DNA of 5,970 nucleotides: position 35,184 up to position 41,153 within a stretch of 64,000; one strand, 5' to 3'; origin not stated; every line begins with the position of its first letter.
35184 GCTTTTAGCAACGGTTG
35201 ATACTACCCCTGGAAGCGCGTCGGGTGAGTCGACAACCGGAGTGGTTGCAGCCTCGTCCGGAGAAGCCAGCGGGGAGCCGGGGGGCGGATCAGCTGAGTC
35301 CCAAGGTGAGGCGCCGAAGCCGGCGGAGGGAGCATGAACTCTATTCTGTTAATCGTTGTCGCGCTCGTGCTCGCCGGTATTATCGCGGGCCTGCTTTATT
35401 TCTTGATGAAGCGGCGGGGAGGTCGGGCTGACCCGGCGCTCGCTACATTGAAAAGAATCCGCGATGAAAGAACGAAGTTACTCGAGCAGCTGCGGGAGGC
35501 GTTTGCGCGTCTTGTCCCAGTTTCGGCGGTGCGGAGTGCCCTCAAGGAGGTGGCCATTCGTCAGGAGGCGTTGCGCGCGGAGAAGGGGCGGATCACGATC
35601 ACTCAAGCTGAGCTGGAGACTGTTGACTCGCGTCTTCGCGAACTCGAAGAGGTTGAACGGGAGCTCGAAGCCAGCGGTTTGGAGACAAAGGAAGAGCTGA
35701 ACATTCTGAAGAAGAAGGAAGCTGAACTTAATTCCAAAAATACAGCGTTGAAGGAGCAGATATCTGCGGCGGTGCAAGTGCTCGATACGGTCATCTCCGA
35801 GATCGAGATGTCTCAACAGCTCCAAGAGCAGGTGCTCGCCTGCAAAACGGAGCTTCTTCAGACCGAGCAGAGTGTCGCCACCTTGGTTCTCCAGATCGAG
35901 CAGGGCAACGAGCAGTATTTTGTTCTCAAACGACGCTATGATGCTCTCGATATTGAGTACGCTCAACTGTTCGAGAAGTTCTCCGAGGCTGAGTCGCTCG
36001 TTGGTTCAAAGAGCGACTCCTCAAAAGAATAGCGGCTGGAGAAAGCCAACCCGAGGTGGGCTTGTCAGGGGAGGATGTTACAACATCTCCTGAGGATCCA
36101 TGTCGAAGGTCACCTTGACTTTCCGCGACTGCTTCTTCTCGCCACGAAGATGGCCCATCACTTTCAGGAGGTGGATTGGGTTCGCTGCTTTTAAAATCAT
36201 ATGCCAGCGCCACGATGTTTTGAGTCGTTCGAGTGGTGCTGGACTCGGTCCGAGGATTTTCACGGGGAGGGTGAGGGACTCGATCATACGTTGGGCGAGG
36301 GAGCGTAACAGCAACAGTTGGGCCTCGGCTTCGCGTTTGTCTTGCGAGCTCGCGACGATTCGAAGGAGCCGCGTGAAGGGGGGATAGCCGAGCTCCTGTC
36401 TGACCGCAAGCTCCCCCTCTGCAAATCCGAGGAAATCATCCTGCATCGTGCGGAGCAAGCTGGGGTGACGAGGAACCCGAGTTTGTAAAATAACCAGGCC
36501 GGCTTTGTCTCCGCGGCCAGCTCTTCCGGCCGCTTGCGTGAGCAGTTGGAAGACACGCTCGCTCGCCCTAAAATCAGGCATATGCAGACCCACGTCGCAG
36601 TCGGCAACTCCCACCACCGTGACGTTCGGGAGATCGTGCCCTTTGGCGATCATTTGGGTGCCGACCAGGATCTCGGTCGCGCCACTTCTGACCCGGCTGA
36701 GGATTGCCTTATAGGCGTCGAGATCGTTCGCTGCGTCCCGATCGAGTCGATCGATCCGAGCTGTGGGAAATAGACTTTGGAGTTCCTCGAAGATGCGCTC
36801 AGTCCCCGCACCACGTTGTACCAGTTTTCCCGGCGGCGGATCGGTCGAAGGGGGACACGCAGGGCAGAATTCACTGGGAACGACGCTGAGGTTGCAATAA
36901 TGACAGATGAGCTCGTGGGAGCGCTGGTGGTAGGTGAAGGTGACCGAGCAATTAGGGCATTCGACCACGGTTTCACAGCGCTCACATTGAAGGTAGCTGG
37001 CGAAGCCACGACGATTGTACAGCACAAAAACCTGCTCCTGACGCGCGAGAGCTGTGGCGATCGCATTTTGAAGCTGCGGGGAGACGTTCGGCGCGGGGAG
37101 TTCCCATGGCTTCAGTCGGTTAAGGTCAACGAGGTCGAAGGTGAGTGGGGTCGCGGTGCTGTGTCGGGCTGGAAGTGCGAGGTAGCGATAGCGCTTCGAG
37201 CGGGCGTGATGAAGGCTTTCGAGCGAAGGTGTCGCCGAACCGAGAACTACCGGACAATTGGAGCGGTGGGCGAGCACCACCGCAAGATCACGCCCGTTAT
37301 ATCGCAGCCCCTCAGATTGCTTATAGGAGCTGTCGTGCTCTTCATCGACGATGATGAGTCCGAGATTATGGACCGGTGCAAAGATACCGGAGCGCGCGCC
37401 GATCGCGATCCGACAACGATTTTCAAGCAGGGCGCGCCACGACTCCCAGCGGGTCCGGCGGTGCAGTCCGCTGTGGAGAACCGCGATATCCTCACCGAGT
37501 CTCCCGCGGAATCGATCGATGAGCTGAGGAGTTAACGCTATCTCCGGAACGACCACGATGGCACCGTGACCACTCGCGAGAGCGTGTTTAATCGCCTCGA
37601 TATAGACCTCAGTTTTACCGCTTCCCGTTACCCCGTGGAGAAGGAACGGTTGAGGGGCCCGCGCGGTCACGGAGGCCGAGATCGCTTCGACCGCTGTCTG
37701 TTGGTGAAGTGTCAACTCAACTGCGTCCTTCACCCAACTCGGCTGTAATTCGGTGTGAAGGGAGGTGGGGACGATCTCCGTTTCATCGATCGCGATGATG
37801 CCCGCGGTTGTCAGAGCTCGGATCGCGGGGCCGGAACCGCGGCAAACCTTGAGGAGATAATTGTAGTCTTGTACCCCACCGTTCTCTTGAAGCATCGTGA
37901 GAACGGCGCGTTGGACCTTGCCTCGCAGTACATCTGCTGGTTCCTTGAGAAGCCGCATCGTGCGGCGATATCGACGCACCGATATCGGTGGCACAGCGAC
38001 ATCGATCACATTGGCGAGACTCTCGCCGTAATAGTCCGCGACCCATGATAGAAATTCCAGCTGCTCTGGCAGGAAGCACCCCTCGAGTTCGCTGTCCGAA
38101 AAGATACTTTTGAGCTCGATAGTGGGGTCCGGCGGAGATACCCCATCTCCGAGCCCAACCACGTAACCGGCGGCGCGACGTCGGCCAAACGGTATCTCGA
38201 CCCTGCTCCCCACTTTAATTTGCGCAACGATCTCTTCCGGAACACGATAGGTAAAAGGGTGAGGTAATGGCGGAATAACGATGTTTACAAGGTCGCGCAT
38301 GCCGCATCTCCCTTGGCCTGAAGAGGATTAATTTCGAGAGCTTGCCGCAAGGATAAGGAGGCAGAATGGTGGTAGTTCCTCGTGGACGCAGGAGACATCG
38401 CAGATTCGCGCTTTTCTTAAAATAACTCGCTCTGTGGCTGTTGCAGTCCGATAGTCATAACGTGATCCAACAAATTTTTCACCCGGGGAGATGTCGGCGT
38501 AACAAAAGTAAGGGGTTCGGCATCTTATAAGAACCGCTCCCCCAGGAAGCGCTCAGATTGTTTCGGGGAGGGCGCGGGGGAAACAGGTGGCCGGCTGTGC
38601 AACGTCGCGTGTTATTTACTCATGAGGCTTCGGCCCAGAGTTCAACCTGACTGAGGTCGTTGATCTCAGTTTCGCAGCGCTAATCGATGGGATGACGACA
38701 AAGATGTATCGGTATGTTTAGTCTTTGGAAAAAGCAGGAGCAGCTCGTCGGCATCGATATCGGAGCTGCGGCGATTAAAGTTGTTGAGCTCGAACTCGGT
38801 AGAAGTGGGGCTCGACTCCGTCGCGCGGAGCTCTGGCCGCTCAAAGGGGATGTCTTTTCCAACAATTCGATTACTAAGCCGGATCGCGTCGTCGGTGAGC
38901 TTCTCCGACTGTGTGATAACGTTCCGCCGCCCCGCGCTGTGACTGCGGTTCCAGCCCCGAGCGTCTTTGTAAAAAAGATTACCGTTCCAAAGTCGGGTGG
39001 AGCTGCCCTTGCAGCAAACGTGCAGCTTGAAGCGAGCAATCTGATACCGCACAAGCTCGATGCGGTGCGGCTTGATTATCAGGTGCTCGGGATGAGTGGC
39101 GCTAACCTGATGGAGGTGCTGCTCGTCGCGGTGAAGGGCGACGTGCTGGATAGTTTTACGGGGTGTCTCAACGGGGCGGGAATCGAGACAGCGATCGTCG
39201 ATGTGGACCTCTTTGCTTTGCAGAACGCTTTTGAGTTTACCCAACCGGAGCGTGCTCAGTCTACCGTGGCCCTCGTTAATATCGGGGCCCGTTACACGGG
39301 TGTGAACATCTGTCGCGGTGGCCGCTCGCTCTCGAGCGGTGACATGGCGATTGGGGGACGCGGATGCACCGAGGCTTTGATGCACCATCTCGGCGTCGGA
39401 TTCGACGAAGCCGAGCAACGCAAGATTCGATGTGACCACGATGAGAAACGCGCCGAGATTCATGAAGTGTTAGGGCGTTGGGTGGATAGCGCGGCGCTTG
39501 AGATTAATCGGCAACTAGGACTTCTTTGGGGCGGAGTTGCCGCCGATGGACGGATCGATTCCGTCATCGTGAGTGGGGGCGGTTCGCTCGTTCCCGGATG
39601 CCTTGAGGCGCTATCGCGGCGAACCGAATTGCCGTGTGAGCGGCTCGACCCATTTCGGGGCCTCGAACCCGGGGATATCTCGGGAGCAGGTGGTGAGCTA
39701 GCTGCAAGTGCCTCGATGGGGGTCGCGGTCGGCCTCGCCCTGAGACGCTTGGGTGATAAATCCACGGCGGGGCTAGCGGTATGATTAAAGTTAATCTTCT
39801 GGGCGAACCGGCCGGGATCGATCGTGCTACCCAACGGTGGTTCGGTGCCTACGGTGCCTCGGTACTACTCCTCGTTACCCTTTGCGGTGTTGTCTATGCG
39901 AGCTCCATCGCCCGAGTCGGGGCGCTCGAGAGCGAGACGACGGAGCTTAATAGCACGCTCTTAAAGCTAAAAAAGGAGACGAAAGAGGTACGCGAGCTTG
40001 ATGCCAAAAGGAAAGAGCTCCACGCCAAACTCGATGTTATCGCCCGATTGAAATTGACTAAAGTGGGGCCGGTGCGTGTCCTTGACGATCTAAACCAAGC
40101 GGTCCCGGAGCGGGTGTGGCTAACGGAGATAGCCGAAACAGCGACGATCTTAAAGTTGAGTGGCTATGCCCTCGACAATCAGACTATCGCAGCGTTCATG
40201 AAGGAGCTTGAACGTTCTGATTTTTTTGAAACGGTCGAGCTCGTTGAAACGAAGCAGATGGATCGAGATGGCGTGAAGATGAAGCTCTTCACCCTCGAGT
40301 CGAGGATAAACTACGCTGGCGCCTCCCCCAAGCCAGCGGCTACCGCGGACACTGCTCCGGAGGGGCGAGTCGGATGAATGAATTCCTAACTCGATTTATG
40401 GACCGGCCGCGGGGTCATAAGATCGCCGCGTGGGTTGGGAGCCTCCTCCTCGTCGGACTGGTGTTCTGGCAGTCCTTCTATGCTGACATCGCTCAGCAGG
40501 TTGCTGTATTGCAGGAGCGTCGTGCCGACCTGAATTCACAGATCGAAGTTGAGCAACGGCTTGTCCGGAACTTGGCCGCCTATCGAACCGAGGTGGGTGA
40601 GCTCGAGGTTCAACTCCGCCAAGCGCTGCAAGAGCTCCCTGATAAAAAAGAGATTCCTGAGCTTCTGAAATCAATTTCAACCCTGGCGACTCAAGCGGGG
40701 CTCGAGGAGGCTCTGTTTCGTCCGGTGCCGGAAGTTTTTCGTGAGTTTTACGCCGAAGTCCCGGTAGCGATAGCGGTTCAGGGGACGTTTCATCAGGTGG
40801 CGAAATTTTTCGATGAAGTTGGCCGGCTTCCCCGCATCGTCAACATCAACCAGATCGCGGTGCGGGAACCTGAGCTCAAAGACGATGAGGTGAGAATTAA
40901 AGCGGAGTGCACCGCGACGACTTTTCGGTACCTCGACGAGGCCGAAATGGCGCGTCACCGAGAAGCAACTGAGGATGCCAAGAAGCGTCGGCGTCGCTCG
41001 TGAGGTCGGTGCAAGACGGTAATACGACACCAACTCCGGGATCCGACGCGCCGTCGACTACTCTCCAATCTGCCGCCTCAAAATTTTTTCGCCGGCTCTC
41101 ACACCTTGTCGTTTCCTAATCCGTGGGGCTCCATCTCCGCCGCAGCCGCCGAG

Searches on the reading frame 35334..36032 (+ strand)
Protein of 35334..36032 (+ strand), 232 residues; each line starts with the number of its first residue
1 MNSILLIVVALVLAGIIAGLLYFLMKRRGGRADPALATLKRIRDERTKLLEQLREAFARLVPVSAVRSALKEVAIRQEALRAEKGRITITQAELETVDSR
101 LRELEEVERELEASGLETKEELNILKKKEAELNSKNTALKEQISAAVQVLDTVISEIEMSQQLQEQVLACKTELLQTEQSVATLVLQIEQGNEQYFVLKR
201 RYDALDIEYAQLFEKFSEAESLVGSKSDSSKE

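Call 60: search_protein_families(library=pfam, proteins=[window:35334-36032:+], max_evalue=0.000001)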
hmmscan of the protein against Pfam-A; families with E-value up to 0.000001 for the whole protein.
window:35334-36032:+ (232 aa): 0 families

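Call 62: search_protein_families(library=pfam, proteins=[window:35334-36032:+], max_evalue=0.001)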
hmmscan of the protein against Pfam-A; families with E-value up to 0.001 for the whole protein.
window:35334-36032:+ (232 aa): 1 family
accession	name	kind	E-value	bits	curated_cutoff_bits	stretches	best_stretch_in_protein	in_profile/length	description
PF08647.16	BRE1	-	0.0005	20.5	27.9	1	161-214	13-66/95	BRE1 E3 ubiquitin ligase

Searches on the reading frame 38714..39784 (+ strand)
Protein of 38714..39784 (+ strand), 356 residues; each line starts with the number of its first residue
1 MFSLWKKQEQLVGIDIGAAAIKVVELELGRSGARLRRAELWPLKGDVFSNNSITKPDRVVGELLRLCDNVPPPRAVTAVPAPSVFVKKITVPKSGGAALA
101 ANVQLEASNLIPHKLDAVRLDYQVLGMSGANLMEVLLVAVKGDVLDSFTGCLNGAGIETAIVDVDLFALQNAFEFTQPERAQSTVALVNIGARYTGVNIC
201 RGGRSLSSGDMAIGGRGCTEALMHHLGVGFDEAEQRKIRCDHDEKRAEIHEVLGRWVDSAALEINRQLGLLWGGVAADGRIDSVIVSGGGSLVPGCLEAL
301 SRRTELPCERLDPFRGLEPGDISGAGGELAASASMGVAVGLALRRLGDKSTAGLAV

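Call 59: search_protein_families(library=pfam, proteins=[window:38714-39784:+], max_evalue=0.000001)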
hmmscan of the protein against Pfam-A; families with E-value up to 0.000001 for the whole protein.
window:38714-39784:+ (356 aa): 2 families
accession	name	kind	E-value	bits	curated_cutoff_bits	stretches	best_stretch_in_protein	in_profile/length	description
PF11104.14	PilM_2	-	1.2e-54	186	27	1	13-345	1-339/340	Type IV pilus assembly protein PilM;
PF14450.12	FtsA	-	4.3e-07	30.8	31.8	0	186-312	1-111/127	Cell division protein FtsA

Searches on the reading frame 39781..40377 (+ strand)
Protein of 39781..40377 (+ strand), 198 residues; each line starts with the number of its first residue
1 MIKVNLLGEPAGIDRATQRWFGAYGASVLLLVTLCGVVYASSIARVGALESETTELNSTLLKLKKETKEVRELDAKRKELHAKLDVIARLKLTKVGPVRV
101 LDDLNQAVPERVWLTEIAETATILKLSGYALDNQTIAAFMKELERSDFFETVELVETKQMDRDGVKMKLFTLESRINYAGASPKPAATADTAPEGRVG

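Call 59: search_protein_families(library=pfam, proteins=[window:39781-40377:+], max_evalue=0.000001)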
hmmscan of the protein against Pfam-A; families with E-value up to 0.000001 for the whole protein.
window:39781-40377:+ (198 aa): 1 family
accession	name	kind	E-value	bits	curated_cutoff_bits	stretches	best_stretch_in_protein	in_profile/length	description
PF05137.18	PilN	-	8.4e-22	77.5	22.8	1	99-175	1-77/78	Fimbrial assembly protein (PilN)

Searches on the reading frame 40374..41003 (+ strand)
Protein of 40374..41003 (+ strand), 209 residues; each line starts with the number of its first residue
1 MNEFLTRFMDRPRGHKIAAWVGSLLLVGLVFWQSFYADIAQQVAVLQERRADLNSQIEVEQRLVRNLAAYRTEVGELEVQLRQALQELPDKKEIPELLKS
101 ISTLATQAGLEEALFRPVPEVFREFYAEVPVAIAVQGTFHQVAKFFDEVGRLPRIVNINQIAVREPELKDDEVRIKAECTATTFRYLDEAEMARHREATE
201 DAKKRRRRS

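Call 59: search_protein_families(library=pfam, proteins=[window:40374-41003:+], max_evalue=0.000001)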
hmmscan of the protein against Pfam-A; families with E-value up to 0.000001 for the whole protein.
window:40374-41003:+ (209 aa): 1 family
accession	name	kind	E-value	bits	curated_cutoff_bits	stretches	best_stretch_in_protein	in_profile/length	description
PF04350.18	PilO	-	1.2e-42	145.9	22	1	46-188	4-145/145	Pilus assembly protein, PilO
